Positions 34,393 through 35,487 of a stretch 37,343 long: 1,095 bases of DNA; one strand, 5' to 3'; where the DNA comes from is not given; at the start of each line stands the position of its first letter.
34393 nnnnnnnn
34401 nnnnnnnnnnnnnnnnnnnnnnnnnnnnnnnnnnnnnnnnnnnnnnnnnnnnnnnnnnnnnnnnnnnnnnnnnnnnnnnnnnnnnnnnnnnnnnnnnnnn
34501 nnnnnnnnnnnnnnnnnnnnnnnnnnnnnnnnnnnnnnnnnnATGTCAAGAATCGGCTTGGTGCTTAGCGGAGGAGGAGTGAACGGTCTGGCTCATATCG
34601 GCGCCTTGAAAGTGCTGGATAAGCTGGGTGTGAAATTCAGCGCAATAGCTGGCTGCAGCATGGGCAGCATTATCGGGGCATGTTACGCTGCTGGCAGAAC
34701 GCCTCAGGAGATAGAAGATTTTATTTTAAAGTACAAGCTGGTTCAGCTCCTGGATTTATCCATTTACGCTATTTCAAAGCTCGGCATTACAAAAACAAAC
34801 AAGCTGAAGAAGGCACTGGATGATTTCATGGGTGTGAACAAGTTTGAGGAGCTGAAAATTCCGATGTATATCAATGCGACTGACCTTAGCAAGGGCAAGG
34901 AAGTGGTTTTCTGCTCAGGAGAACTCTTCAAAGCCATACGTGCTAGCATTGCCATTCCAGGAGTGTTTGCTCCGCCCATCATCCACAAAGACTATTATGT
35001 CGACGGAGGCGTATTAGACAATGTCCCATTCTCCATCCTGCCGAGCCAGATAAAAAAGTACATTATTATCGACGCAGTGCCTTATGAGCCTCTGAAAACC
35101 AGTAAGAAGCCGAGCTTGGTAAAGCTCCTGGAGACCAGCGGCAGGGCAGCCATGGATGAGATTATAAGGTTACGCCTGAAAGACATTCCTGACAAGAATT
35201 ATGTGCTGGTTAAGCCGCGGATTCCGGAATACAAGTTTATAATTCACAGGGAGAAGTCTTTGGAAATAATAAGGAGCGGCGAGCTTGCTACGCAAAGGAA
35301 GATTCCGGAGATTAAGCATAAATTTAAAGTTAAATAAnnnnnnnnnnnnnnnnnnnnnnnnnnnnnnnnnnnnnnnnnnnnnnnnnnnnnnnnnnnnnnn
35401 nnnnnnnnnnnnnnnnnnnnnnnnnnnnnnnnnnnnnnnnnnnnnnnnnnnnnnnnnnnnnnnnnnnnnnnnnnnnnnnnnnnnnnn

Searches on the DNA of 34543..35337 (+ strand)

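Call 16: search_rna_families(sources=[L001, L002, L003, L005, L006, L007, L008], threshold=gathering)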
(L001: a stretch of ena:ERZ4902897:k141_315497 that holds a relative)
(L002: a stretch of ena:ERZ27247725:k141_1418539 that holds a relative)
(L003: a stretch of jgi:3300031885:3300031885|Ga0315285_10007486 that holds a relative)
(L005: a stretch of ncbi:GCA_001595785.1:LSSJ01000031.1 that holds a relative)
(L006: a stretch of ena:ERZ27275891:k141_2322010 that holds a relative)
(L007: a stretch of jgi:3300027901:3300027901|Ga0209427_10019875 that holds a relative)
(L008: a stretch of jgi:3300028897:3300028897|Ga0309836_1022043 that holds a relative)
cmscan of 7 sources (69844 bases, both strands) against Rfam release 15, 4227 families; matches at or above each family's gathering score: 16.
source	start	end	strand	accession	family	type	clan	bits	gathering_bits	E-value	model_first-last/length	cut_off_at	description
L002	2517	5488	-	RF02540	LSU_rRNA_archaea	Gene; rRNA;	CL00112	2528.9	50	0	1-2987/2987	no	Archaeal large subunit ribosomal RNA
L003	2516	5487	-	RF02540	LSU_rRNA_archaea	Gene; rRNA;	CL00112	2528.9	50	0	1-2987/2987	no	Archaeal large subunit ribosomal RNA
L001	1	2883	-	RF02540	LSU_rRNA_archaea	Gene; rRNA;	CL00112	1637.2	50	0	1-2173/2987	3'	Archaeal large subunit ribosomal RNA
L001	3388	5037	-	RF01959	SSU_rRNA_archaea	Gene; rRNA;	CL00111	1366.8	50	0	1-1478/1478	no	Archaeal small subunit ribosomal RNA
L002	5930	7586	-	RF01959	SSU_rRNA_archaea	Gene; rRNA;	CL00111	1365.8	50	0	1-1478/1478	no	Archaeal small subunit ribosomal RNA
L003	5930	7586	-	RF01959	SSU_rRNA_archaea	Gene; rRNA;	CL00111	1365.8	50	0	1-1478/1478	no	Archaeal small subunit ribosomal RNA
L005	2580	4201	-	RF01959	SSU_rRNA_archaea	Gene; rRNA;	CL00111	1213.3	50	0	1-1478/1478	no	Archaeal small subunit ribosomal RNA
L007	864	2486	-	RF01959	SSU_rRNA_archaea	Gene; rRNA;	CL00111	1204.6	50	0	1-1478/1478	no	Archaeal small subunit ribosomal RNA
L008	1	1149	-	RF01959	SSU_rRNA_archaea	Gene; rRNA;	CL00111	913.6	50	1.7e-268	1-1056/1478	3'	Archaeal small subunit ribosomal RNA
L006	1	962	-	RF01959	SSU_rRNA_archaea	Gene; rRNA;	CL00111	802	50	4.2e-235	1-897/1478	3'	Archaeal small subunit ribosomal RNA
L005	1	962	-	RF02540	LSU_rRNA_archaea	Gene; rRNA;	CL00112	751.3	50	4e-235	1-1035/2987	3'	Archaeal large subunit ribosomal RNA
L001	8239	8325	-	RF00005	tRNA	Gene; tRNA;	CL00001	52.7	29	1.9e-08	1-71/71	no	tRNA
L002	541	637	-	RF00005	tRNA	Gene; tRNA;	CL00001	45.1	29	2.4e-06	1-71/71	no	tRNA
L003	540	636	-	RF00005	tRNA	Gene; tRNA;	CL00001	45.1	29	2.4e-06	1-71/71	no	tRNA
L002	5761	5826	-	RF00005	tRNA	Gene; tRNA;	CL00001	33.8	29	0.0031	1-71/71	no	tRNA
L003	5761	5826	-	RF00005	tRNA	Gene; tRNA;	CL00001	33.8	29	0.0031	1-71/71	no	tRNA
